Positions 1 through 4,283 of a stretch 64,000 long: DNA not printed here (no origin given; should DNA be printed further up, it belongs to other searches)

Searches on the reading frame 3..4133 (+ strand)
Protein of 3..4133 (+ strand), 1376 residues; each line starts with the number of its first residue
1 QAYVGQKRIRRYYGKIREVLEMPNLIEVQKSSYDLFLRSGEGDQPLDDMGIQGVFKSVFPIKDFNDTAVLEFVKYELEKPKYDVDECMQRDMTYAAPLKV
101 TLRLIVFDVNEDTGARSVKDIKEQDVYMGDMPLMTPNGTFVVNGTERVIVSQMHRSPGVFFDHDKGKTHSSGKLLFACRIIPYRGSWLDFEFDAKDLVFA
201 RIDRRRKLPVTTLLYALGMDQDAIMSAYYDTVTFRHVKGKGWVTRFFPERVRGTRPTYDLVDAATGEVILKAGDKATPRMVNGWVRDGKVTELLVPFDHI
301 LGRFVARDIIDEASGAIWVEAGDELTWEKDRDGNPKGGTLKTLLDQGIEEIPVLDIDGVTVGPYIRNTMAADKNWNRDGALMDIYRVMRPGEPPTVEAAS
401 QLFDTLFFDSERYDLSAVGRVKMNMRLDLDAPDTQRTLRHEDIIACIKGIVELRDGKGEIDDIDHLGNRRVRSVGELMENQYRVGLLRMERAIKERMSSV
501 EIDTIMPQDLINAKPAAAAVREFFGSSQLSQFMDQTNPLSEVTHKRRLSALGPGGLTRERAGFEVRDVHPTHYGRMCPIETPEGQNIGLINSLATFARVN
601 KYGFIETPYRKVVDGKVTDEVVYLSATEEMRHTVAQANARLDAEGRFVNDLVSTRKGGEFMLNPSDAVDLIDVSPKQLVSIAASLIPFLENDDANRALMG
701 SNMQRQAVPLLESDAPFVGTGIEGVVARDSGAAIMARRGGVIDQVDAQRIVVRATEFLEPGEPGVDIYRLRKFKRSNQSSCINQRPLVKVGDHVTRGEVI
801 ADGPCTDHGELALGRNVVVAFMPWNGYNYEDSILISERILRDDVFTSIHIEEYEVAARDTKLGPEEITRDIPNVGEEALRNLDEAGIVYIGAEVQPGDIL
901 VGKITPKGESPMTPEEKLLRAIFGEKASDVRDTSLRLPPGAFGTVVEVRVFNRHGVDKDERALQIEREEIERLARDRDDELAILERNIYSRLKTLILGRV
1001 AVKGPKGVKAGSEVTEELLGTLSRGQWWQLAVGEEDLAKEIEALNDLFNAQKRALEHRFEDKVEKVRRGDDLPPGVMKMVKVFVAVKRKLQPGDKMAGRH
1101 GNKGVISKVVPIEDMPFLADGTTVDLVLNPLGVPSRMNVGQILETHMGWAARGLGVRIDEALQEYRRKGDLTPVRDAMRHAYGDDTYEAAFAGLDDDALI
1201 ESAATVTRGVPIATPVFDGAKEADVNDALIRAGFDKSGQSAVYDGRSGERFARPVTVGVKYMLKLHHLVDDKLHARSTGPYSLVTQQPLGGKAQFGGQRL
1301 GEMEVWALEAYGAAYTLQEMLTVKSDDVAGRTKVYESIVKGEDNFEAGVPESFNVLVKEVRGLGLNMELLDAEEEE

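Call 37: search_protein_families(library=pfam, proteins=[window:3-4133:+], max_evalue=0.00001)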
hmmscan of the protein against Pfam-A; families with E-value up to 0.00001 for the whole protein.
window:3-4133:+ (1376 aa): 6 families
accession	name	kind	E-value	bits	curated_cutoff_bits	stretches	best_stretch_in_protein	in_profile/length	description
PF00562.33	RNA_pol_Rpb2_6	-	8.2e-137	456.7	23.4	1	735-1294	1-373/373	RNA polymerase Rpb2, domain 6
PF04565.21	RNA_pol_Rpb2_3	-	3.9e-31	107.4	21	1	531-599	1-68/68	RNA polymerase Rpb2, domain 3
PF04561.19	RNA_pol_Rpb2_2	-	3.9e-27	95.6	21.7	1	367-472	89-190/190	RNA polymerase Rpb2, domain 2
PF04560.25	RNA_pol_Rpb2_7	-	4.8e-27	94.6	32.1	1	1296-1370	1-85/87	RNA polymerase Rpb2, domain 7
PF10385.14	RNA_pol_Rpb2_45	-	2.4e-26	92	28.2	1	609-674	1-66/66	RNA polymerase beta subunit external 1 domain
PF04563.20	RNA_pol_Rpb2_1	-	1.9e-24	86.8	28.2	1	25-515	2-200/203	RNA polymerase beta subunit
